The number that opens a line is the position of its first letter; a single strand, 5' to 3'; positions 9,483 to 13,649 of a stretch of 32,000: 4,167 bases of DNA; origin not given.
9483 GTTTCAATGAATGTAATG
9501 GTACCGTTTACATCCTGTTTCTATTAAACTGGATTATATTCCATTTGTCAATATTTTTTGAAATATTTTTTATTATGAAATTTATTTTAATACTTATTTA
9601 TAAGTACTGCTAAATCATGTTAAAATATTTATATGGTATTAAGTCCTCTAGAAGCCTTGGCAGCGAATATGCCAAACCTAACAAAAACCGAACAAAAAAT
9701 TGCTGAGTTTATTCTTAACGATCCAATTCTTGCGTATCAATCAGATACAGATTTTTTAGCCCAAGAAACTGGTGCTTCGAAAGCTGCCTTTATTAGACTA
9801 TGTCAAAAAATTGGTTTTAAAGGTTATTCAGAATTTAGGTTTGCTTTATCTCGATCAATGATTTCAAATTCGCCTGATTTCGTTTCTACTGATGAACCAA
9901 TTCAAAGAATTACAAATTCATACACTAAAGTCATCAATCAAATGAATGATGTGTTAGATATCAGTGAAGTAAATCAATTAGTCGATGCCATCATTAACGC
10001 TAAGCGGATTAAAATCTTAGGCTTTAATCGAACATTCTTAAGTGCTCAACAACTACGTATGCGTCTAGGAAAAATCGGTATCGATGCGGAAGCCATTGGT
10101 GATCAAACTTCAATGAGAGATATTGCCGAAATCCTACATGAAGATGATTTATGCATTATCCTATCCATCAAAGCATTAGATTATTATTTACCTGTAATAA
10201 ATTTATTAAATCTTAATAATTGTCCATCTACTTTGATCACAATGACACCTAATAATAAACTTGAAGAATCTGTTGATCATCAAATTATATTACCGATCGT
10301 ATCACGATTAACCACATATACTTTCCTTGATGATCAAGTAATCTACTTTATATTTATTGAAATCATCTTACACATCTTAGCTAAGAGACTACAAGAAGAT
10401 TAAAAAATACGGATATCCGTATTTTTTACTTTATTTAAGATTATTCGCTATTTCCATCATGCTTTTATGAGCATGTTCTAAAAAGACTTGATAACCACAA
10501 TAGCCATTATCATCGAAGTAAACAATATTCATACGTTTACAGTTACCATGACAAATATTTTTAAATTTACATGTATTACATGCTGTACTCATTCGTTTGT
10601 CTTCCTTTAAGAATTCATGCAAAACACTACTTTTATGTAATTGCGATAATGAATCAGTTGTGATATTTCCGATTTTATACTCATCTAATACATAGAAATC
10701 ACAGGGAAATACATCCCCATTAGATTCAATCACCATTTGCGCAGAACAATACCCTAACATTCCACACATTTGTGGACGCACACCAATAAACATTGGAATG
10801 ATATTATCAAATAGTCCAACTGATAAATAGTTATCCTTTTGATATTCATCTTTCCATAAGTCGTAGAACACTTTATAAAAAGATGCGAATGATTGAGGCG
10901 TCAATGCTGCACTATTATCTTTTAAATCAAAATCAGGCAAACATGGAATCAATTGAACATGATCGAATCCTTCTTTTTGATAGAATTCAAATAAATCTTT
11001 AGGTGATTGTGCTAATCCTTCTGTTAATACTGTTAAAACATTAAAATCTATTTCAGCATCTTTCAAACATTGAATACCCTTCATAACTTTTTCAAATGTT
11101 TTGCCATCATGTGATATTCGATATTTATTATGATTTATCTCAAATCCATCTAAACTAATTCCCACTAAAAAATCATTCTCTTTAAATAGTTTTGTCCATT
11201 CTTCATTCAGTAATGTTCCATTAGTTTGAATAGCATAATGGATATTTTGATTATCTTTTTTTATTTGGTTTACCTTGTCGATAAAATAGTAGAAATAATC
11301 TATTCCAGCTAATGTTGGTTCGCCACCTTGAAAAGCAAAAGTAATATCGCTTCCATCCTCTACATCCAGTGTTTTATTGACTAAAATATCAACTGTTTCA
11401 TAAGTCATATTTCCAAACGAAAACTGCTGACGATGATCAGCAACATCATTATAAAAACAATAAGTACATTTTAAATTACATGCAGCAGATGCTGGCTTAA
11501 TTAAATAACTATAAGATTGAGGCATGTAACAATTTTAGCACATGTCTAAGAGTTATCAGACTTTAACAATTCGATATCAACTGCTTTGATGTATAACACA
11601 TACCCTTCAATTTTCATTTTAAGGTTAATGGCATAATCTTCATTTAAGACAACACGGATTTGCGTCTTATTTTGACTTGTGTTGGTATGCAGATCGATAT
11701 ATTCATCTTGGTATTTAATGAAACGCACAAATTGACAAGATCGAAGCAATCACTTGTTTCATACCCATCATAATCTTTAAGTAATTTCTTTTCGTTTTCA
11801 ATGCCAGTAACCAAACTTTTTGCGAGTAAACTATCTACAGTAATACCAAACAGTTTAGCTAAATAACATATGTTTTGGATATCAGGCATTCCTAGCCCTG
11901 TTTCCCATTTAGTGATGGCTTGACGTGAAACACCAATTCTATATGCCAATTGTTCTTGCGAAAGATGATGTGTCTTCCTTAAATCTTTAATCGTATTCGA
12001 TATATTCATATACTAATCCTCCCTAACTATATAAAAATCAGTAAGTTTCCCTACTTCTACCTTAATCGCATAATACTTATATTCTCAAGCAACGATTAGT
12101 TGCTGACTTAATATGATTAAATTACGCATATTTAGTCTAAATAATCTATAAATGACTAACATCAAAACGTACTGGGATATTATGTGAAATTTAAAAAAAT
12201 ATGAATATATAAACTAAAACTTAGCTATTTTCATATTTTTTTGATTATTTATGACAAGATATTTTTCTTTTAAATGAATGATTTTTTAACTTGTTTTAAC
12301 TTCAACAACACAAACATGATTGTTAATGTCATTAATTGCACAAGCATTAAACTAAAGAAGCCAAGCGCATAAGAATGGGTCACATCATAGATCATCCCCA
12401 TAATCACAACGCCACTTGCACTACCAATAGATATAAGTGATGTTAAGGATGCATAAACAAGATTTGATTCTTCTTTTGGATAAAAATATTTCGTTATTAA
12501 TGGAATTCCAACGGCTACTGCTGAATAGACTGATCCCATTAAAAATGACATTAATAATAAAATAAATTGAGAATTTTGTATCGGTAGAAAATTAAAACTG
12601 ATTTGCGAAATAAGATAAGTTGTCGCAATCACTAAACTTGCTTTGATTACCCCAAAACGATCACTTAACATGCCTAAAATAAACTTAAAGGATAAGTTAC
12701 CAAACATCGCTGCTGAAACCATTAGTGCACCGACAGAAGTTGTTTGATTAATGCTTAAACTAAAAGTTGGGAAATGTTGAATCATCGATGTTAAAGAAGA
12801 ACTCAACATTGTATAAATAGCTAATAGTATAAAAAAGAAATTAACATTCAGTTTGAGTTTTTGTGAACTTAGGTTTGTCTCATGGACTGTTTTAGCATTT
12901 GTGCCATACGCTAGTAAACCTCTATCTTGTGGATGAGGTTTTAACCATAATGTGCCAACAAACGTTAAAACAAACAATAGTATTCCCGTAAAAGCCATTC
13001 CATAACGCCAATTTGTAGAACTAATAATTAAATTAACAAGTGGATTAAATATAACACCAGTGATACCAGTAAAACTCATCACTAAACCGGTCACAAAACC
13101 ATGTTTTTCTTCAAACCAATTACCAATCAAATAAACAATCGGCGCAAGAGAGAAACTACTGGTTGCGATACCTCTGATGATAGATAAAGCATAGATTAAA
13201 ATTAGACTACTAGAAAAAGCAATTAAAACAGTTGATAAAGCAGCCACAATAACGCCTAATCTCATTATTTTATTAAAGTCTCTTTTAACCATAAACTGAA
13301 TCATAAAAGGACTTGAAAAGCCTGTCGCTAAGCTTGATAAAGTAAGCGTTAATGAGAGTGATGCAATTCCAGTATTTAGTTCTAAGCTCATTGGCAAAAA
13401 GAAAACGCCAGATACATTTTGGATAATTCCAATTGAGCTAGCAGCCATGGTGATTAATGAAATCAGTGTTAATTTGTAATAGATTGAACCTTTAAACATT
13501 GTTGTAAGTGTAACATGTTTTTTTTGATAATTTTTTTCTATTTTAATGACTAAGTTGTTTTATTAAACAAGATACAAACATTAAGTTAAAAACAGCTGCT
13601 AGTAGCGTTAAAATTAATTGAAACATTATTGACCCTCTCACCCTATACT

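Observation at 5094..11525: PTS EIIC co-operonic with a cytoplasmic Cys-type sulfatase, plus RpiR sensor and anSME: candidate phosphotransferase-coupled sulfated-sugar pathway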

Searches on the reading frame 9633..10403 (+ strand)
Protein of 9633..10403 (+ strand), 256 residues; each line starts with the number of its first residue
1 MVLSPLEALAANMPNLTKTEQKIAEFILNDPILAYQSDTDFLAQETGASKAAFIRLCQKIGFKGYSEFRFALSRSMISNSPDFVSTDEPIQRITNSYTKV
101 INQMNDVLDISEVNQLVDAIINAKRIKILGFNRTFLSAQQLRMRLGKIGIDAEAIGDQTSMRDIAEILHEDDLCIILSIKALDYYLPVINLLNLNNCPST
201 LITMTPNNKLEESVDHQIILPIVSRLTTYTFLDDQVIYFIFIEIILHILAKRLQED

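Call 4: search_protein_families(library=pfam, proteins=[window:9633-10403:+])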
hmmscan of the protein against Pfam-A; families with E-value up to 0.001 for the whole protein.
window:9633-10403:+ (256 aa): 2 families
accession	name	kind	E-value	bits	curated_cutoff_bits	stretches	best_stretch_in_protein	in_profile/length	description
PF01418.23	HTH_6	-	9.6e-19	67.6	28.3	1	7-76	5-74/77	Helix-turn-helix domain, rpiR family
PF01380.27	SIS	-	5.7e-06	26.6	25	1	120-223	2-107/131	SIS domain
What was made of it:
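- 9633..10403 (+): RpiR/MurR-family regulator (HTH_6 + SIS), divergent from the operon. It presumably senses a phospho-glycoside. PF01418 at E 1e-18 and PF01380 at 26.6 bits (cut-off 25) (call 4).
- Checked: RpiR, 9633-10403 (+), has HTH_6 plus SIS domains (call 4).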

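Call 5: search_protein_families(library=ncbifam, proteins=[window:9633-10403:+])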
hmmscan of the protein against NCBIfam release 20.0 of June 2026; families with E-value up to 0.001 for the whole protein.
window:9633-10403:+ (256 aa): 8 families
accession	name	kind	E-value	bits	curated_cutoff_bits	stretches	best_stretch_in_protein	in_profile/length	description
NF008451.0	PRK11302.1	subfamily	5.6e-19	68.7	296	1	6-234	4-239/286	transcriptional regulator HexR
NF008590.0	PRK11557.1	equivalog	2.4e-18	66.5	355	1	13-179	11-188/282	MurR/RpiR family transcriptional regulator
NF010701.0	PRK14101.1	equivalog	1.8e-16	59.5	920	1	7-180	345-525/638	bifunctional transcriptional regulator/glucokinase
NF008458.0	PRK11337.1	equivalog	1.3e-15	57.2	378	1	11-178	22-196/293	MurR/RpiR family transcriptional regulator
NF040776.2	AlsR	equivalog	1.7e-14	53.4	400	1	12-179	11-185/279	transcriptional repressor AlsR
NF012026.0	PRK15482.1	equivalog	9e-10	38.5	408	1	14-178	12-190/285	HTH-type transcriptional regulator MurR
TIGR03127.2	RuMP_HxlB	equivalog_domain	1.4e-08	34.8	160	1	101-221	8-124/178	6-phospho-3-hexuloisomerase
NF041755.1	RuMP_HxlAB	equivalog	0.00016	20.8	500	1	97-177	217-295/391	bifunctional 3-hexulose-6-phosphate synthase/6-phospho-3-hexuloisomerase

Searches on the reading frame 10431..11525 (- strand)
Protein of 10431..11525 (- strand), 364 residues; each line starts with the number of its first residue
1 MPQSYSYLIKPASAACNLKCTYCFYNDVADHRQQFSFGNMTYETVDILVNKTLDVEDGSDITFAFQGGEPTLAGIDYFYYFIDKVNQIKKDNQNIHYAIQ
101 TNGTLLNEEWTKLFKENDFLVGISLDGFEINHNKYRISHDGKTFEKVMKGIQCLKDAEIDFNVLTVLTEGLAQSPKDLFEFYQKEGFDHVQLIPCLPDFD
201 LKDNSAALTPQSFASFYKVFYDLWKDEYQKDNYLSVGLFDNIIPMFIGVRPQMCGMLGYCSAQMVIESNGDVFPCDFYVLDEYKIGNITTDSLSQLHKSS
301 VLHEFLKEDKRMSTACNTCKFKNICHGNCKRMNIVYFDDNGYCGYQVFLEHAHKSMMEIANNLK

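Call 4: search_protein_families(library=pfam, proteins=[window:10431-11525:-])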
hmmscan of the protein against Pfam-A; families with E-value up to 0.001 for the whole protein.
window:10431-11525:- (364 aa): 3 families
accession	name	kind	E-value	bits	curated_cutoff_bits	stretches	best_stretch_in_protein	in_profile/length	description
PF04055.27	Radical_SAM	-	4.9e-19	69.5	29.5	1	14-170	5-153/166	Radical SAM superfamily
PF13186.11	SPASM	-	2.9e-13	50.3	21.5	1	261-320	5-67/67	Iron-sulfur cluster-binding domain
PF13353.11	Fer4_12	-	1.2e-07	32.5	22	1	15-125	14-117/137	4Fe-4S single cluster domain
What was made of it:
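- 10431..11525 (-): Anaerobic sulfatase-maturating enzyme (radical SAM/SPASM). It would convert Cys53 of the sulfatase to formylglycine. Radical_SAM + SPASM domains (call 4).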

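Call 5: search_protein_families(library=ncbifam, proteins=[window:10431-11525:-])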
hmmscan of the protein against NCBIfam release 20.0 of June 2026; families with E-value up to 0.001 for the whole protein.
window:10431-11525:- (364 aa): 67 families (the best 25 are shown)
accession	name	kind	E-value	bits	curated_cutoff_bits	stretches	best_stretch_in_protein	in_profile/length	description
TIGR03942.1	sulfatase_rSAM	equivalog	2.2e-102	342.8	349.45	1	7-361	2-362/363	anaerobic sulfatase maturase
NF010321.0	PRK13758.1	equivalog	1.7e-98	330.2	441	1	4-364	3-370/370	anaerobic sulfatase-maturase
NF010308.0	PRK13745.1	equivalog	3e-57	194.4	484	1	8-351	16-373/412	anaerobic sulfatase-maturation protein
NF041298.1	rSAM_mat_DynA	equivalog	4e-56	190.5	450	1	8-340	4-332/356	dynobactin maturation radical SAM/SPASM protein DynA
NF041300.1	rSAM_mat_DarW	exception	3.1e-46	158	650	1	9-361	44-403/415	radical SAM/SPASM peptide maturase DarW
NF038005.1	rSAM_mat_DarE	equivalog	1.1e-43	149.6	650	1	12-335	80-406/432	darobactin maturation radical SAM/SPASM protein DarE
NF047865.1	rSAM_PapB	equivalog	2.5e-41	142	340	1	13-335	10-322/330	PapB family radical SAM/SPASM ranthipeptide maturase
NF041707.1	rSAM_YhhB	equivalog_domain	6.3e-41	140.5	445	1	7-354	4-356/369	cyclophane-forming radical SAM/SPASM peptide maturase YhhB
TIGR04261.1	rSAM_GlyRichRpt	subfamily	2.2e-38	132.2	310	1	13-329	4-327/363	cyclophane-forming radical SAM/SPASM peptide maturase GrrM/OscB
NF041718.1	rSAM_phane_AMC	equivalog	1.2e-36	126.5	425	1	8-190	9-183/362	cyclophane-forming radical SAM peptide maturase AmcB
TIGR04083.1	rSAM_pep_methan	hypoth_equivalog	4.3e-34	118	300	1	14-336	8-317/376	TIGR04083 family peptide-modifying radical SAM enzyme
TIGR03978.1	rSAM_paired_1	equivalog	7.9e-32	110.6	370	1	14-327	91-415/466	His-Xaa-Ser system radical SAM maturase HxsB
TIGR04269.1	SAM_SPASM_FxsB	subfamily_domain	1.3e-30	106.7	370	1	7-348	4-350/363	FxsB family cyclophane-forming radical SAM/SPASM peptide maturase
TIGR04068.1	rSAM_ocin_clost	equivalog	2.6e-25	89.2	500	1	12-161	90-239/462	Cys-rich peptide radical SAM maturase CcpM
TIGR04163.1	rSAM_cobopep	equivalog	1.2e-24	86.8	375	1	14-360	72-420/428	peptide-modifying radical SAM enzyme CbpB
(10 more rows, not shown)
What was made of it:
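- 10431..11525 (-): TIGR03942 scores 342.8 bits, just under its cut-off of 349.45 (call 5).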

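Call 40: search_solved_structures(query=window:10431-11525:-, max_evalue=1e-10, show_alignments=1)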
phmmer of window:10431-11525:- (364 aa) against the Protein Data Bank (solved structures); distinct sequences matched with E-value up to 1e-10: 4.
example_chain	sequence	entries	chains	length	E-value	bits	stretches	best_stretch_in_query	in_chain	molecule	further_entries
4k37_A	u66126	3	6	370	1.2e-79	271.5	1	5-364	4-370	Anaerobic sulfatase-maturating enzyme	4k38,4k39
4k36_A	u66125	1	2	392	1.5e-79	271.2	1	5-364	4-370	Anaerobic sulfatase-maturating enzyme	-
9gm3_A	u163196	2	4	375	1e-24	90.8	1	4-330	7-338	ChlB radical SAM domain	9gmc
5wgg_A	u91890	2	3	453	1.5e-16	63.9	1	13-339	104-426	Radical SAM domain protein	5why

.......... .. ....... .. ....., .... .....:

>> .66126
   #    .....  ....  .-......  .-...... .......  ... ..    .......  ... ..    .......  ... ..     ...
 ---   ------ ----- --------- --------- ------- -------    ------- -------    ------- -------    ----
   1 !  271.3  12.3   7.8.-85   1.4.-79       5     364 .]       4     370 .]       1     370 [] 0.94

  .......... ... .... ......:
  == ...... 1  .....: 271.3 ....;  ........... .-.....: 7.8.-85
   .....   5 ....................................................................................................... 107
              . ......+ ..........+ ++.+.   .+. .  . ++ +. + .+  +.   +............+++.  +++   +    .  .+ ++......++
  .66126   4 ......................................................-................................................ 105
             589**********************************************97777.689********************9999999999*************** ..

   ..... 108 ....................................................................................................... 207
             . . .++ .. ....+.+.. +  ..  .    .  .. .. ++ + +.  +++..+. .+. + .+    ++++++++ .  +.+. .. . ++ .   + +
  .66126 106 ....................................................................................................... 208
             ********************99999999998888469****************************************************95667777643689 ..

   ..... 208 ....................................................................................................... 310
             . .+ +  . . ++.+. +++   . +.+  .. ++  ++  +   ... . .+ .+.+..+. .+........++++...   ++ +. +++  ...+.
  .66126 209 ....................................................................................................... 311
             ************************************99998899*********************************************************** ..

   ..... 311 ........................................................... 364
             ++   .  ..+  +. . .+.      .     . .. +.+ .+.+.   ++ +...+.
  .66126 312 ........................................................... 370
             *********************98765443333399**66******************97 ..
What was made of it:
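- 10431..11525 (-): E 1e-79 over the full length to anSMEcpe 4K37 (call 40).
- On S1 formylglycine-dependent sulfatases (PF00884): An anSME lies 2.3 kb away in the window (calls 4, 5, 40).
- On Anaerobic sulfatase-maturating enzymes (anSME, TIGR03942): E 1e-79 over residues 5-364 to anSMEcpe 4K37 (call 40).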

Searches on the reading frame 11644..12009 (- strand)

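Call 4: search_protein_families(library=pfam, proteins=[window:11644-12009:-])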
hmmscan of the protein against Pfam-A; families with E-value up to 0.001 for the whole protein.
window:11644-12009:- (121 aa): 4 families
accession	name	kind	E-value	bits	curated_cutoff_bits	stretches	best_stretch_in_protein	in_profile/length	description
PF01381.28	HTH_3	-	5e-14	52.5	23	1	7-60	1-54/55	Helix-turn-helix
PF13560.12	HTH_31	-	7.4e-09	36.2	27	1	6-59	5-59/64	Helix-turn-helix domain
PF12844.13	HTH_19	-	7.2e-07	29.5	30.2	1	7-64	4-61/64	Helix-turn-helix domain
PF13443.12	HTH_26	-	0.00059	20.5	22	0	7-59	2-55/63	Cro/C1-type HTH DNA-binding domain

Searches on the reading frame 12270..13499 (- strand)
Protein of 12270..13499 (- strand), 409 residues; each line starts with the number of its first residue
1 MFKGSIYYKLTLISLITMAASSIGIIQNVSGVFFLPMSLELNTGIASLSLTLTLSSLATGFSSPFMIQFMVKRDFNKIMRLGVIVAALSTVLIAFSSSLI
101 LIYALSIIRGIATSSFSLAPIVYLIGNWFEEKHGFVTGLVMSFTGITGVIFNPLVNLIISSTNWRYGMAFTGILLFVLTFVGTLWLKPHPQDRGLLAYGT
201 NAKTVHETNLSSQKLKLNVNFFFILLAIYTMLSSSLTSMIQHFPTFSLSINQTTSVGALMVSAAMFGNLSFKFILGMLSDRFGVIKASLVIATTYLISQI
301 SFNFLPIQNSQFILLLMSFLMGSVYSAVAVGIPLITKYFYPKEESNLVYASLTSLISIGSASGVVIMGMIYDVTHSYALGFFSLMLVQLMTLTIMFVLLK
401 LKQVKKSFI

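Call 4: search_protein_families(library=pfam, proteins=[window:12270-13499:-])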
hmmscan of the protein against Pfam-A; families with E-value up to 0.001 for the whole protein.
window:12270-13499:- (409 aa): 1 family
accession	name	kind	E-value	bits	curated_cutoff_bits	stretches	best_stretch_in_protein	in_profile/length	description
PF07690.21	MFS_1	-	4e-32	111.9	33.4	2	20-250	5-232/347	Major Facilitator Superfamily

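Call 5: search_protein_families(library=ncbifam, proteins=[window:12270-13499:-])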
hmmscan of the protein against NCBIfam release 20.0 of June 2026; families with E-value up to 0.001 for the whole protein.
window:12270-13499:- (409 aa): 10 families
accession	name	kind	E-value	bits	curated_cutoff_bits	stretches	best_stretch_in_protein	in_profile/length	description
NF049980.1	SfMCT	equivalog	1.3e-28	99.8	320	1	23-385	15-376/378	L-lactate MFS transporter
NF038246.1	bile_salt_MFS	equivalog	1.7e-19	70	400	1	18-395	13-400/408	conjugated bile salt MFS transporter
TIGR00893.1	2A0114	subfamily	2.4e-15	56.4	395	2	83-213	66-196/399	D-galactonate transporter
TIGR00890.1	2A0111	subfamily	1.6e-13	50.4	374.85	1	14-379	8-364/377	oxalate/formate antiport family MFS transporter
TIGR00881.1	2A0104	subfamily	6.8e-08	31.9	407.75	1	56-375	40-374/379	phosphoglycerate transporter protein PgtP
TIGR04259.1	oxa_formateAnti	equivalog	1e-06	27.9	335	1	22-330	14-329/405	oxalate/formate MFS antiporter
NF047787.1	PhglyTportPgtP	equivalog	1.4e-06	27.4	750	1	22-197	40-219/451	phosphoglycerate transporter PgtP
NF008661.1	PRK11663.1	subfamily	2.3e-06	26.9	564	1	47-205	66-224/439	MFS transporter family glucose-6-phosphate receptor UhpC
TIGR00880.1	2_A_01_02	superfamily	7e-06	26.2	131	1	50-187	2-139/141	multidrug resistance protein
TIGR00710.1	efflux_Bcr_CflA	subfamily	0.00025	20.6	200.9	1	225-407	9-188/385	Bcr/CflA family efflux MFS transporter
